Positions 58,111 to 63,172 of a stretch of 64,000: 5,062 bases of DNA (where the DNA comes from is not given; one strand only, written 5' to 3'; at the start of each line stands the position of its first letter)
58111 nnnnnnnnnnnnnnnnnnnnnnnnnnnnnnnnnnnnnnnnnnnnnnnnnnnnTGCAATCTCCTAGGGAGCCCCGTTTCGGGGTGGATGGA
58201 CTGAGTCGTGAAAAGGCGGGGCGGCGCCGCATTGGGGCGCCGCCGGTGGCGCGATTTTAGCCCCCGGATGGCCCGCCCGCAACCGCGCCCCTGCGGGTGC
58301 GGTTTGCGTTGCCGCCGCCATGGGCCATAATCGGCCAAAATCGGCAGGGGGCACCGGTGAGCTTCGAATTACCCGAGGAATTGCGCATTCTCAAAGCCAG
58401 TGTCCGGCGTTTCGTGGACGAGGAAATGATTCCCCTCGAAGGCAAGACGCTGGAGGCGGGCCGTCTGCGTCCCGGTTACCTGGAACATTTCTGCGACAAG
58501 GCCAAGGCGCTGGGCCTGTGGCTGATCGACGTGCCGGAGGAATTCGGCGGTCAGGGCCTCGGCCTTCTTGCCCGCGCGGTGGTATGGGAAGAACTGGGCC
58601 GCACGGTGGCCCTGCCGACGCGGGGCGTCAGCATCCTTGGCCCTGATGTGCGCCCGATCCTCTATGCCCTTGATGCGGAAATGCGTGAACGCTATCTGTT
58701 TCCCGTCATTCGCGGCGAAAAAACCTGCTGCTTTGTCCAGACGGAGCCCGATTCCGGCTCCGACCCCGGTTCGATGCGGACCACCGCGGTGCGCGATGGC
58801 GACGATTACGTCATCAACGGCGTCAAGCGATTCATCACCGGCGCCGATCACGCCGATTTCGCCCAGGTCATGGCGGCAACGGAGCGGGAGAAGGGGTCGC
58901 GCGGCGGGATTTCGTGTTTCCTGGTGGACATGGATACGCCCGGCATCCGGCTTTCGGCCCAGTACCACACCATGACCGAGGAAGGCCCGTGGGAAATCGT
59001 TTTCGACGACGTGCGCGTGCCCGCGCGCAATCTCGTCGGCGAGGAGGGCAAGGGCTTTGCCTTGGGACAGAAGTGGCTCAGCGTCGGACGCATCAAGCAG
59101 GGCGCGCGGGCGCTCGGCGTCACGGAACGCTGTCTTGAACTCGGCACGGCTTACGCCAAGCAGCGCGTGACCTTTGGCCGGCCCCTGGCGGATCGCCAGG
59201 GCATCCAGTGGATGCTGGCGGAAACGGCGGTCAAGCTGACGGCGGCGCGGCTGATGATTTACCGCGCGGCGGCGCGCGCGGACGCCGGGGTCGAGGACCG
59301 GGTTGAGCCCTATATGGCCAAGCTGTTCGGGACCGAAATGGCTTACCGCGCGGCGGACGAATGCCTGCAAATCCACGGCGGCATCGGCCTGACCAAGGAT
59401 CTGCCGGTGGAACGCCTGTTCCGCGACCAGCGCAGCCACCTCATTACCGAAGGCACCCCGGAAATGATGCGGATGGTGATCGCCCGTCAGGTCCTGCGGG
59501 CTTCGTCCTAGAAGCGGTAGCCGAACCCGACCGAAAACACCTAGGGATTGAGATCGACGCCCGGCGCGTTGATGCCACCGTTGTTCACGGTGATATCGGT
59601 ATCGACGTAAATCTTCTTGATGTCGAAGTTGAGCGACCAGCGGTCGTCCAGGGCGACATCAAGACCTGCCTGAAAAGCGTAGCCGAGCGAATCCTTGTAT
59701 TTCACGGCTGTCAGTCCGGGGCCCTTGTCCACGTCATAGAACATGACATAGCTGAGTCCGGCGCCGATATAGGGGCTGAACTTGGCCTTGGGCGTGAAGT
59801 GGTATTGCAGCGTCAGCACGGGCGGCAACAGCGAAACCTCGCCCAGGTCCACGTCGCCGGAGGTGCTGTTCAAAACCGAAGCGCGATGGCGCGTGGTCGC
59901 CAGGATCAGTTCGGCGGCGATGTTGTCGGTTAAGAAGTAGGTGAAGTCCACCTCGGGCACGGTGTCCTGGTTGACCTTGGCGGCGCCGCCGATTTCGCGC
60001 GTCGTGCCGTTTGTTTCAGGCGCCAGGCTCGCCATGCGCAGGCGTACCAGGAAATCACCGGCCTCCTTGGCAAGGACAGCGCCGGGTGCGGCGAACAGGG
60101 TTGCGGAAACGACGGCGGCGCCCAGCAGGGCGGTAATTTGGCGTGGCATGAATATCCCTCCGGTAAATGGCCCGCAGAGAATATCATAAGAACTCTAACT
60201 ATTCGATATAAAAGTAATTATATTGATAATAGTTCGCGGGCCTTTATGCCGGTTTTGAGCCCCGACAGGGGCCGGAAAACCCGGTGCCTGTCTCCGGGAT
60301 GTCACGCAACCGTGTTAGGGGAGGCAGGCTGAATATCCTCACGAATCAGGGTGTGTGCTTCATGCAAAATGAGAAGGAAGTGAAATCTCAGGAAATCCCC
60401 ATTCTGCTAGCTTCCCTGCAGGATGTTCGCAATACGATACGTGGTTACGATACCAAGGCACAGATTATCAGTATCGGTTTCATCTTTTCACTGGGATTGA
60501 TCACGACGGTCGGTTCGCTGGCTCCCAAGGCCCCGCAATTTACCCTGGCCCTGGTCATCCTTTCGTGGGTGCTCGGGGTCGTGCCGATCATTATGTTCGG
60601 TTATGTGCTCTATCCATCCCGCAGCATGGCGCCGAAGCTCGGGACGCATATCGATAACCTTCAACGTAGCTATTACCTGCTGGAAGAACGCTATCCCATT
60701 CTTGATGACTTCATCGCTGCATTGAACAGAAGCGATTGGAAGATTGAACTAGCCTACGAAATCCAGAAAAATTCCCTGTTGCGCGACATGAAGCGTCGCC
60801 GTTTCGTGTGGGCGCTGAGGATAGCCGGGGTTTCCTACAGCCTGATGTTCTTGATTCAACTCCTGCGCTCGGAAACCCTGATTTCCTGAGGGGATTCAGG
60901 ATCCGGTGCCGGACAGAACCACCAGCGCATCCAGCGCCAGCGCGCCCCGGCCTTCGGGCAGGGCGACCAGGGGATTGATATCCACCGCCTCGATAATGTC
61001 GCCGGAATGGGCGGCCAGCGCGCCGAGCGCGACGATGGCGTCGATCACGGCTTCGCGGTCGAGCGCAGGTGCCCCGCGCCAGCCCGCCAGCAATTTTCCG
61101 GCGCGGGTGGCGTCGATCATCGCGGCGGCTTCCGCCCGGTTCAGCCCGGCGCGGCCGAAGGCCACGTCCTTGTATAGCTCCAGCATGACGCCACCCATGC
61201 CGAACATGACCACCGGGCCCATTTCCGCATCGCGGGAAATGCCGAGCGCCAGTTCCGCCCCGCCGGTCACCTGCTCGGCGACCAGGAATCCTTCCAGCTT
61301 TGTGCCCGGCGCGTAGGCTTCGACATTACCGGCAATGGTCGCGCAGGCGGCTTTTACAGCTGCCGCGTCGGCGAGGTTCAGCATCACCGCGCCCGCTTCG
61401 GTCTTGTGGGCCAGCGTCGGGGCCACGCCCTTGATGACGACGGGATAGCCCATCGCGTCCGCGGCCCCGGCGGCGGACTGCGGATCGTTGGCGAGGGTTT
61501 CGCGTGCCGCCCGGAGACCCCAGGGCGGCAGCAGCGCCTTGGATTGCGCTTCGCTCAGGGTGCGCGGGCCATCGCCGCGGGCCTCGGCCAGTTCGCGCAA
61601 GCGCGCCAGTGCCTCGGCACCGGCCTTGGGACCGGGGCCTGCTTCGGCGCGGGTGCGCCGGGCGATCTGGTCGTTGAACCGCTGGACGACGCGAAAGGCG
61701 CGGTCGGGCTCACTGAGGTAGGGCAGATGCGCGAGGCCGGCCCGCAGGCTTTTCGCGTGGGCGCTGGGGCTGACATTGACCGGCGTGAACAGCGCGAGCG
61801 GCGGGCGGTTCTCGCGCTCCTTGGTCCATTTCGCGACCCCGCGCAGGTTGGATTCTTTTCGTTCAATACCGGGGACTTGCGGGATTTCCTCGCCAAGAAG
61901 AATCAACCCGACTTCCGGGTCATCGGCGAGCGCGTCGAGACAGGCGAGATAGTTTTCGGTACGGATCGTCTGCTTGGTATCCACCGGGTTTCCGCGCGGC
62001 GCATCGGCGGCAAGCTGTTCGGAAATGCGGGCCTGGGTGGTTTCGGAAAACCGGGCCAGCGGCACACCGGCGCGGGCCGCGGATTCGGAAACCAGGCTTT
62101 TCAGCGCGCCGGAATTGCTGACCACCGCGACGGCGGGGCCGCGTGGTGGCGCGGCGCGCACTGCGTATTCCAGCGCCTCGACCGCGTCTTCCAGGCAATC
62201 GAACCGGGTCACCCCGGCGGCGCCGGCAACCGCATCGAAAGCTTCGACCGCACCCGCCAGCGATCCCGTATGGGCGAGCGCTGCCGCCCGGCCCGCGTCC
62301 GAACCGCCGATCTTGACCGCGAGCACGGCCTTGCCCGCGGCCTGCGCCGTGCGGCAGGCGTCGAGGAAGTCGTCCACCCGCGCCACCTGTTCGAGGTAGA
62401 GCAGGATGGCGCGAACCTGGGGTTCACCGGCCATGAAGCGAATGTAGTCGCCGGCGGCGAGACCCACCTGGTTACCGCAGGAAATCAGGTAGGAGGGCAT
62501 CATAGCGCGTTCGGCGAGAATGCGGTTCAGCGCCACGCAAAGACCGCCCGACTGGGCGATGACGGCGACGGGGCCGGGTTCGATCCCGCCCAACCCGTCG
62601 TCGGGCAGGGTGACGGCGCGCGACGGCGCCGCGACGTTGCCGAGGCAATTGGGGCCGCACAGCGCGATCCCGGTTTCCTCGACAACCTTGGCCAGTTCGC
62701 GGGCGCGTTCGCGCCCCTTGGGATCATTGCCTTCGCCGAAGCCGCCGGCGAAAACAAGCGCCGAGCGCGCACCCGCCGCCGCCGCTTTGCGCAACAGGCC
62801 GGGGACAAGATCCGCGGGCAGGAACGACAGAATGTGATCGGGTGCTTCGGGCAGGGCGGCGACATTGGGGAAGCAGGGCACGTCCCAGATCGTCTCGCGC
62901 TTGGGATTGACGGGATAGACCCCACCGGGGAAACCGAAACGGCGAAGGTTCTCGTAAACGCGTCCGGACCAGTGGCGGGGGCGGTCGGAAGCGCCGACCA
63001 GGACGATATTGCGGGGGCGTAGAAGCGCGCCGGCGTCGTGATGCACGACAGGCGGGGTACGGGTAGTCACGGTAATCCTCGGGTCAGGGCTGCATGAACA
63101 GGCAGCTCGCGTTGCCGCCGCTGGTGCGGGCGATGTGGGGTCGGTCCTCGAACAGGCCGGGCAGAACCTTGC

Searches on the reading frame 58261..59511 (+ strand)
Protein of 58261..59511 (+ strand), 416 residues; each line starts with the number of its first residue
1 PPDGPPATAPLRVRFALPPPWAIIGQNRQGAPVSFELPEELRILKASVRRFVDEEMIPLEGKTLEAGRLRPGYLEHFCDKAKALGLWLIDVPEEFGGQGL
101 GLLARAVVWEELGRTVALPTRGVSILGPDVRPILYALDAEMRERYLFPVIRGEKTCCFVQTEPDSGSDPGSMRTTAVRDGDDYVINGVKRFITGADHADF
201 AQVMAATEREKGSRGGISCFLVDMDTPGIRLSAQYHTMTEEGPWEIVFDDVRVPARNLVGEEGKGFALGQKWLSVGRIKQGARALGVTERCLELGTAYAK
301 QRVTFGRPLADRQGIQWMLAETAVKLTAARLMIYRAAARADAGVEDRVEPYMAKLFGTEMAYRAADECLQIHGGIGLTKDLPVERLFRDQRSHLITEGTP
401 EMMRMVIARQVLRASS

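Call 9: search_protein_families(library=pfam, proteins=[window:58261-59511:+], max_evalue=0.001)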
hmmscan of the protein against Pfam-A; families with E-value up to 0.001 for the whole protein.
window:58261-59511:+ (416 aa): 5 families
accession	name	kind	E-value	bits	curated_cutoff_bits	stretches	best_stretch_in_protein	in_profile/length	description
PF00441.29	Acyl-CoA_dh_1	-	2.2e-46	158.2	22.4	1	263-412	1-150/150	Acyl-CoA dehydrogenase, C-terminal domain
PF02770.24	Acyl-CoA_dh_M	-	1.6e-23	83.1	33.3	1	157-251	1-97/97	Acyl-CoA dehydrogenase, middle domain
PF08028.16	Acyl-CoA_dh_2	-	4.2e-21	76.1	22.7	1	280-389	3-122/134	Acyl-CoA dehydrogenase, C-terminal domain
PF02771.21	Acyl-CoA_dh_N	-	3.7e-17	63.2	22.9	1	39-153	2-113/113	Acyl-CoA dehydrogenase, N-terminal domain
PF11794.13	HpaB_N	-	0.00075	19.6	35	0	184-254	179-264/270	4-hydroxyphenylacetate 3-hydroxylase N terminal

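Call 24: search_protein_families(library=ncbifam, proteins=[window:58261-59511:+], max_evalue=0.001)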
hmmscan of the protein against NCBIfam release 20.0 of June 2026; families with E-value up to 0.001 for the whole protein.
window:58261-59511:+ (416 aa): 23 families
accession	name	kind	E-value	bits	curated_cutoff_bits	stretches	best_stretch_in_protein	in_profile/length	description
NF042972.1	AcrlCoAredClosAcrC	equivalog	3.5e-88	295.8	640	1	35-413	3-378/378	acryloyl-CoA reductase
NF043006.1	CyhCrbnylCoADH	equivalog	4.9e-70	236.4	650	1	39-414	6-378/380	cyclohexane-1-carbonyl-CoA dehydrogenase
NF042439.1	SulpropCoADesulf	equivalog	1e-64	218.6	600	1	82-413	34-372/379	3-sulfinopropanoyl-CoA desulfinase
NF058590.1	AcCoDHFadEBacil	equivalog_domain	3.7e-64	217.3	600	1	36-413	20-412/586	acyl-CoA dehydrogenase FadE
NF045552.1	GlutCoADH_Des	equivalog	1.2e-62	212.3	470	1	34-411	2-379/387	glutaryl-CoA dehydrogenase Acd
NF008997.0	PRK12341.1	equivalog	3.3e-59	200.9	537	1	34-413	2-378/382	acyl-CoA dehydrogenase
TIGR03207.1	cyc_hxne_CoA_dh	equivalog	2.4e-57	194.3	575.35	1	38-410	2-370/372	cyclohexanecarboxyl-CoA dehydrogenase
NF053553.1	prodigi_MBC_PigA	equivalog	1.1e-53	182.7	500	1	75-411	39-379/381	prodigiosin MBC biosynthesis dehydrogenase PigA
NF002885.1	PRK03354.1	equivalog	2.1e-53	181.7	540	1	35-413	3-375/378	crotonobetainyl-CoA dehydrogenase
NF045652.1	ProlPCPDhRedW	equivalog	7e-52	176.5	650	1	81-410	40-372/376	L-prolyl-[peptidyl-carrier protein] dehydrogenase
NF052270.1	Staph_DH_FadE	equivalog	5.4e-33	114.3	600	1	134-411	118-393/400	acyl-CoA dehydrogenase FadE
TIGR03204.1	pimC_large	equivalog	5.7e-30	104.5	623.85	1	84-349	52-314/395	pimeloyl-CoA dehydrogenase large subunit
TIGR03203.1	pimD_small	equivalog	5.2e-27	94.9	652.7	1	35-388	2-353/378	pimeloyl-CoA dehydrogenase small subunit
NF007000.1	PRK09463.1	subfamily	2.9e-20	72.2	600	1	85-378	86-399/726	acyl-CoA dehydrogenase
NF050027.1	acylCoADhIpdE2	equivalog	5.8e-19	68.7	450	1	282-388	186-287/311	acyl-CoA dehydrogenase IpdE2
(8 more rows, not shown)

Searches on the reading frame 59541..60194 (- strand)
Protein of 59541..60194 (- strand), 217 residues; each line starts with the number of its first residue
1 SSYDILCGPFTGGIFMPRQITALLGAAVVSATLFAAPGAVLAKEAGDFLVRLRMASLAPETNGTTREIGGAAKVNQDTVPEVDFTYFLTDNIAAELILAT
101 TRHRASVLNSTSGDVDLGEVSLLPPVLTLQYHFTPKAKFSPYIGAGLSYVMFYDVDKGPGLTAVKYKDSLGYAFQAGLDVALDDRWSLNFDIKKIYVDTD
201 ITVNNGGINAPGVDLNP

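Call 9: search_protein_families(library=pfam, proteins=[window:59541-60194:-], max_evalue=0.001)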
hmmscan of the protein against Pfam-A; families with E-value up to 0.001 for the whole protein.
window:59541-60194:- (217 aa): 2 families
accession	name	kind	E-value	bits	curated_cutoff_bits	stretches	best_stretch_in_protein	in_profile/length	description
PF03922.20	OmpW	-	2.3e-44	152.1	24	1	44-217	1-184/195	OmpW family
PF13505.12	OMP_b-brl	-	4.1e-10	40.6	28.7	1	27-205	2-166/175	Outer membrane protein beta-barrel domain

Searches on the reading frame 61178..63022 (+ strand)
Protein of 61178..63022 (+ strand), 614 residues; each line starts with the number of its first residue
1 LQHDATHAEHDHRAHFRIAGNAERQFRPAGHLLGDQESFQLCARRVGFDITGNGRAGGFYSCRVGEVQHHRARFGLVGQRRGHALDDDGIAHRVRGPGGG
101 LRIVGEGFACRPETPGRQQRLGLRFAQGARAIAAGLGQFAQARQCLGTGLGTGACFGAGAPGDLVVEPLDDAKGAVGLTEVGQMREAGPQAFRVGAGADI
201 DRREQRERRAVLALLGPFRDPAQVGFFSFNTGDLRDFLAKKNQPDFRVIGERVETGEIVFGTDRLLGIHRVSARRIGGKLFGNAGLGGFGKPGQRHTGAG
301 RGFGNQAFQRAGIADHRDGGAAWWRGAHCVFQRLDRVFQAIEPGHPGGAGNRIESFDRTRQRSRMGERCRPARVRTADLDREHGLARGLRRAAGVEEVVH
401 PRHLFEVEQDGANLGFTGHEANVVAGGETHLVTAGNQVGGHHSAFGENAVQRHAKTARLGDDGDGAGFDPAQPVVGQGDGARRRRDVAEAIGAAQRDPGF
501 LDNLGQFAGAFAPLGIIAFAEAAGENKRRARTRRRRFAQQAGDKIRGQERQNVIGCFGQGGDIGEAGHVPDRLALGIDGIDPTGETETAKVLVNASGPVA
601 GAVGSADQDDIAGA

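Call 9: search_protein_families(library=pfam, proteins=[window:61178-63022:+], max_evalue=0.001)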
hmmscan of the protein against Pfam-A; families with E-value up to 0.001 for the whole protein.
window:61178-63022:+ (614 aa): 0 families

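Call 24: search_protein_families(library=ncbifam, proteins=[window:61178-63022:+], max_evalue=0.001)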
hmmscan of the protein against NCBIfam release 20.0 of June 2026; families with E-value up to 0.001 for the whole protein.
window:61178-63022:+ (614 aa): 0 families

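Call 64: search_protein_families(library=pfam, proteins=[window:61178-63022:+], max_evalue=1)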
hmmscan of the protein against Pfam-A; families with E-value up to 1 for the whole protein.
window:61178-63022:+ (614 aa): 1 family
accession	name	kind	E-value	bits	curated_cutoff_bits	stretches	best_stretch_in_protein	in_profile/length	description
PF19938.4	DUF6400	-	0.13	12.7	27.1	0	199-224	4-29/69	Family of unknown function (DUF6400)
